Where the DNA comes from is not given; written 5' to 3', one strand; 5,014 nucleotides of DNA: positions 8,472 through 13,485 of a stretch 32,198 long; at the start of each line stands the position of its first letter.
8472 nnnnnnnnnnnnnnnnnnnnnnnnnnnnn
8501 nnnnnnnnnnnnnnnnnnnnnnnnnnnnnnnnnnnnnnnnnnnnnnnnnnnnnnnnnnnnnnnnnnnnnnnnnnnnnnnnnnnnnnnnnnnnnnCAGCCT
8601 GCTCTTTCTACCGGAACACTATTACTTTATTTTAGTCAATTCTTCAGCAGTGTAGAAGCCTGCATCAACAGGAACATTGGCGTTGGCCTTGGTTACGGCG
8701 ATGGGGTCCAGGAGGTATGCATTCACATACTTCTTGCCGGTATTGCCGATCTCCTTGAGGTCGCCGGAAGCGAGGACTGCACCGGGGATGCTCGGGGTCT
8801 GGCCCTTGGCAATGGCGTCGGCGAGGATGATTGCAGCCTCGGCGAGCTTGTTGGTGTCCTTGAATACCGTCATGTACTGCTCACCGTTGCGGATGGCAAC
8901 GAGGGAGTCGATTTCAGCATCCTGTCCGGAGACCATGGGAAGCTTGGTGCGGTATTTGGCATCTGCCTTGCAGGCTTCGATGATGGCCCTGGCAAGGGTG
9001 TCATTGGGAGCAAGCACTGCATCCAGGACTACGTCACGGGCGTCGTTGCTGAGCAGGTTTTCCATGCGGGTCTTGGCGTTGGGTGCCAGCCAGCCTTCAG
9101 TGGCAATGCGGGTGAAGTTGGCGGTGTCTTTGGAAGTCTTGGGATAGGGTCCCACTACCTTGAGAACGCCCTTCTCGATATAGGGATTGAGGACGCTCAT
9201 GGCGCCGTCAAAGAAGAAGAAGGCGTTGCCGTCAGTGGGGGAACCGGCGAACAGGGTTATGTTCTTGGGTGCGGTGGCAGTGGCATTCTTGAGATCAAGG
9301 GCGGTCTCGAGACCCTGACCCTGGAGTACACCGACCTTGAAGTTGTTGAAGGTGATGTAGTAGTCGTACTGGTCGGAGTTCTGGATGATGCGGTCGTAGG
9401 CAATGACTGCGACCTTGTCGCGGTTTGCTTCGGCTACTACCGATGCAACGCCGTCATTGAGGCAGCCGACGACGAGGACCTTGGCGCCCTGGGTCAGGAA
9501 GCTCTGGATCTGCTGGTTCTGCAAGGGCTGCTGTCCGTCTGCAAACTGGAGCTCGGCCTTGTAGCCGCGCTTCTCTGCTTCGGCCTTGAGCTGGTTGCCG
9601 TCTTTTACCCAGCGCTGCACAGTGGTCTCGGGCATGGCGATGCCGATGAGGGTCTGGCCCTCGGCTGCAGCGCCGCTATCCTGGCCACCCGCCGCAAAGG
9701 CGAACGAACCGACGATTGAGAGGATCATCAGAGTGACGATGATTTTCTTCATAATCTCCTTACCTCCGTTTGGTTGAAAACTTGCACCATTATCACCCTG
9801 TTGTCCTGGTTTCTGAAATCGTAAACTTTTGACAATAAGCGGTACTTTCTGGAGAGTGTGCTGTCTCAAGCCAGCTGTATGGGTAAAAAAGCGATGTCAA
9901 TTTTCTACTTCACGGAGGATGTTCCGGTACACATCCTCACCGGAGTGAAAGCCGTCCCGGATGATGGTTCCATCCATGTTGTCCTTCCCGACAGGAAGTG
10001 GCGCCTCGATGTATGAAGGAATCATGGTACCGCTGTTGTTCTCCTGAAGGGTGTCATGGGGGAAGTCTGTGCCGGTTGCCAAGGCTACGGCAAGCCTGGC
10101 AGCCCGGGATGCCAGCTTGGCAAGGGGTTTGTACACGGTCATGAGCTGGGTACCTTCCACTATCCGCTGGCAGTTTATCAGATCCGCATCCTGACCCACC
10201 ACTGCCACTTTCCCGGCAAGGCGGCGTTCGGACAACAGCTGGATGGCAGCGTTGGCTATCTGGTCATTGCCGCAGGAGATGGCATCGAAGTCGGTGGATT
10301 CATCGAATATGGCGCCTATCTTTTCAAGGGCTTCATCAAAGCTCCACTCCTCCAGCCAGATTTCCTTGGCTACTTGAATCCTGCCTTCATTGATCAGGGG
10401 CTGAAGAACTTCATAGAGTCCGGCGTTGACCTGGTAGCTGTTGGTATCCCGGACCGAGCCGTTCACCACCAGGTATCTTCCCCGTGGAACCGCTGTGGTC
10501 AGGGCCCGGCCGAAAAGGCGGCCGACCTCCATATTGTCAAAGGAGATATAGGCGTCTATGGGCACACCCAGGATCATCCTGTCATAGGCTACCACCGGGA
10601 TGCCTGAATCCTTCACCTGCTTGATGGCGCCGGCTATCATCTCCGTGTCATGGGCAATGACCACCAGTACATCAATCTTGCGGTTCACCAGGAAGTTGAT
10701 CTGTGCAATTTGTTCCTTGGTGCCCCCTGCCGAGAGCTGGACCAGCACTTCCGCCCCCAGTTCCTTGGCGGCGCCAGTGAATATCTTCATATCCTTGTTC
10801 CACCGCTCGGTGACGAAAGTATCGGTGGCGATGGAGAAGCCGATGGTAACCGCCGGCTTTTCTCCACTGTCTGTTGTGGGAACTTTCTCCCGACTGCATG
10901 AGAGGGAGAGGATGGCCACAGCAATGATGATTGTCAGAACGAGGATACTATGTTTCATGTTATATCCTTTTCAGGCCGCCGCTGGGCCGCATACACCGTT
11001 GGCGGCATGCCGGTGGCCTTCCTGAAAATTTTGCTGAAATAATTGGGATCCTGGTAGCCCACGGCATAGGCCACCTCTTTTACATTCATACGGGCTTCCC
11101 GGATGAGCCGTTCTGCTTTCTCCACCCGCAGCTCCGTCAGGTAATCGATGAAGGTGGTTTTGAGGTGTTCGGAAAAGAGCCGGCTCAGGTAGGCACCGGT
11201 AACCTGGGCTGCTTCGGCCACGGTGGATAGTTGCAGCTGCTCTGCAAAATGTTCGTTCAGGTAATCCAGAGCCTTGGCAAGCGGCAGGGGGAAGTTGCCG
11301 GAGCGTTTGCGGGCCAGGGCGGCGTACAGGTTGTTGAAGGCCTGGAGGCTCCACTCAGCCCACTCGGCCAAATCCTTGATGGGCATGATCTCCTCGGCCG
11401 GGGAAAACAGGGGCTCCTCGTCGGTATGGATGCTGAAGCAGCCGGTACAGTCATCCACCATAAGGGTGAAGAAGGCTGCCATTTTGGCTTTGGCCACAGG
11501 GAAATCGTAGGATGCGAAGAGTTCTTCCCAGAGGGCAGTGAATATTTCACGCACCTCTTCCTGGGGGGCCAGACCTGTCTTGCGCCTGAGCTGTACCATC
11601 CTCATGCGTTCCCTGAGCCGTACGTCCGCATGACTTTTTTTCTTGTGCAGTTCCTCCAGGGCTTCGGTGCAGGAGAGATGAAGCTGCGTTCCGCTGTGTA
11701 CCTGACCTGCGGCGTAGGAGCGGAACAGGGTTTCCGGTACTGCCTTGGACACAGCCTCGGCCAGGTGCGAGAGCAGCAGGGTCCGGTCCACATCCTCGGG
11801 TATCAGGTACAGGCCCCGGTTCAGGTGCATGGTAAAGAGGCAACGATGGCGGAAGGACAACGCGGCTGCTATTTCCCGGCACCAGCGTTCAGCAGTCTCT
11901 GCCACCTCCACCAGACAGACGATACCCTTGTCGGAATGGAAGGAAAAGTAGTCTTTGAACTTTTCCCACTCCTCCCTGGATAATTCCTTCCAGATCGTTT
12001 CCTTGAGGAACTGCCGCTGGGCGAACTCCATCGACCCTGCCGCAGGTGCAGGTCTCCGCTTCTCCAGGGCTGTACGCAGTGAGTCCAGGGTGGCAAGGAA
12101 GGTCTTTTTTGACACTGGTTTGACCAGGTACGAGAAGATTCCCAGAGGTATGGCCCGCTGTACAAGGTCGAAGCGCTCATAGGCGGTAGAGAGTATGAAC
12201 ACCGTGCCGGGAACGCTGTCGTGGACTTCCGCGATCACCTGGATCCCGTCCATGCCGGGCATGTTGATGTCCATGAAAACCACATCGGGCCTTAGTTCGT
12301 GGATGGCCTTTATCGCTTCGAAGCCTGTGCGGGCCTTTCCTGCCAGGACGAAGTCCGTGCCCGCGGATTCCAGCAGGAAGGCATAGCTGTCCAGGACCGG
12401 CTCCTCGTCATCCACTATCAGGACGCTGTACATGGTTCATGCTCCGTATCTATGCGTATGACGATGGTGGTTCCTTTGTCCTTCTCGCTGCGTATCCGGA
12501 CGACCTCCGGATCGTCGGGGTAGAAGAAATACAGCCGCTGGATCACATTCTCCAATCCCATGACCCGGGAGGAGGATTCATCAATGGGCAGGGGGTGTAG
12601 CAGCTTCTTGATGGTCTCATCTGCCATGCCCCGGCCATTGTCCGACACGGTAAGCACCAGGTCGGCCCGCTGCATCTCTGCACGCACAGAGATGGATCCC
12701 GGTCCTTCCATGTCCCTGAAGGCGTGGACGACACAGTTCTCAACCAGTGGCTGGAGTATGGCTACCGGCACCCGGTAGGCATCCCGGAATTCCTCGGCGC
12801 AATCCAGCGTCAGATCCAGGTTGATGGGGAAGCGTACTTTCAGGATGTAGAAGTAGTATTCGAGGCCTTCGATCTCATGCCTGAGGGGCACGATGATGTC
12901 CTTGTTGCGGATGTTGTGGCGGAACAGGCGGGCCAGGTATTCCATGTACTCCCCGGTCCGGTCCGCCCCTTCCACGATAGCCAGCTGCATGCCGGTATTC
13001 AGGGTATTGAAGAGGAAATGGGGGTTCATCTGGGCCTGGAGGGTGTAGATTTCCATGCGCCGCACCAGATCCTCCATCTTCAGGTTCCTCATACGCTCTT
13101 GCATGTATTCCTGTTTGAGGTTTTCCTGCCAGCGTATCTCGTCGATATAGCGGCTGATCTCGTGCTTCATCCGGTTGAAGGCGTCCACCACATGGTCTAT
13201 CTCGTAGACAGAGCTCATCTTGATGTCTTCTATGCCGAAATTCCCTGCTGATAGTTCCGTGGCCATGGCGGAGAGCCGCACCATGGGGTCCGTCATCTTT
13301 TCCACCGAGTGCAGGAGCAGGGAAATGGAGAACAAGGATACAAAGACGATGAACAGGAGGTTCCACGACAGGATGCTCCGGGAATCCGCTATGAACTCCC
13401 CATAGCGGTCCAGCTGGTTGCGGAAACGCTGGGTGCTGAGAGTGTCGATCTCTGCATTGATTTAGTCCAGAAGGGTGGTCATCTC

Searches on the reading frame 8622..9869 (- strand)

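Call 53: search_protein_families(library=pfam, proteins=[window:8622-9869:-], max_evalue=0.0001)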
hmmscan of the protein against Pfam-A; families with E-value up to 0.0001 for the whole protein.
window:8622-9869:- (415 aa): 1 family
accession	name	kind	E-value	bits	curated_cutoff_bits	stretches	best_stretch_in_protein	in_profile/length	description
PF13407.12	Peripla_BP_4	-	1.1e-47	163.2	35.1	1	75-357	1-257/258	Periplasmic binding protein domain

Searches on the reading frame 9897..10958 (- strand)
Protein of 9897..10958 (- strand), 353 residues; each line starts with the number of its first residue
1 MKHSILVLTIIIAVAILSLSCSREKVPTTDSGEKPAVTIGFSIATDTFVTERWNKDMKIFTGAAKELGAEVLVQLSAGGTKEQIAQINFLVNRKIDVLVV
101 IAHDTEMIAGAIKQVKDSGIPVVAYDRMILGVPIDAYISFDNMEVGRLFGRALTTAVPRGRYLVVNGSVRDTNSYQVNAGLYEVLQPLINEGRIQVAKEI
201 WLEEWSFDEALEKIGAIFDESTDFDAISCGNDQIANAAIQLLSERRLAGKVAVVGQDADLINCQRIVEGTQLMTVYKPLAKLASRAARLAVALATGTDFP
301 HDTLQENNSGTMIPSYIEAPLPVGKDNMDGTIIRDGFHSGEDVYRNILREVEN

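Call 53: search_protein_families(library=pfam, proteins=[window:9897-10958:-], max_evalue=0.0001)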
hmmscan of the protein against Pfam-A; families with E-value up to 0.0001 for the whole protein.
window:9897-10958:- (353 aa): 3 families
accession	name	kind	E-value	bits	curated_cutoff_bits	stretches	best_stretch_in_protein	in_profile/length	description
PF13407.12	Peripla_BP_4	-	1e-45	156.8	35.1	1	53-297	13-257/258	Periplasmic binding protein domain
PF00532.27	Peripla_BP_1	-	1.2e-07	31.9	22.2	1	53-253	16-213/281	Periplasmic binding proteins and sugar binding domain of LacI family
PF13377.12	Peripla_BP_3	-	1.7e-05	25.4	26.5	0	205-301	65-152/167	Periplasmic binding protein-like domain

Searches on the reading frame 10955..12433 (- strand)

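Call 53: search_protein_families(library=pfam, proteins=[window:10955-12433:-], max_evalue=0.0001)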
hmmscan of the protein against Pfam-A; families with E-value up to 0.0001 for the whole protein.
window:10955-12433:- (492 aa): 3 families
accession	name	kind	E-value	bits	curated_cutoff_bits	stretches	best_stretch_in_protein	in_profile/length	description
PF12833.13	HTH_18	-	2.8e-23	82.4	33.6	1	406-483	2-79/80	Helix-turn-helix domain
PF00072.30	Response_reg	-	1.8e-22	80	30.2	1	4-115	1-109/111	Response regulator receiver domain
PF00165.29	HTH_AraC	-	1.7e-11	44.4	26.6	1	448-476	8-35/42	Bacterial regulatory helix-turn-helix proteins, AraC family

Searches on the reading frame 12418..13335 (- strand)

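Call 53: search_protein_families(library=pfam, proteins=[window:12418-13335:-], max_evalue=0.0001)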
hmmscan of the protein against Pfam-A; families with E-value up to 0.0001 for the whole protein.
window:12418-13335:- (305 aa): 3 families
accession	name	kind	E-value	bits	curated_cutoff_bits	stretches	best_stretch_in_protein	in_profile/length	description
PF06580.19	His_kinase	-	2.5e-21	76.1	25.2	1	94-170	1-78/81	Histidine kinase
PF02518.31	HATPase_c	-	9.9e-10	39.3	26.4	1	194-297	6-109/111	Histidine kinase-, DNA gyrase B-, and HSP90-like ATPase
PF00672.30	HAMP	-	5.8e-05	23.8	25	0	15-61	7-52/53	HAMP domain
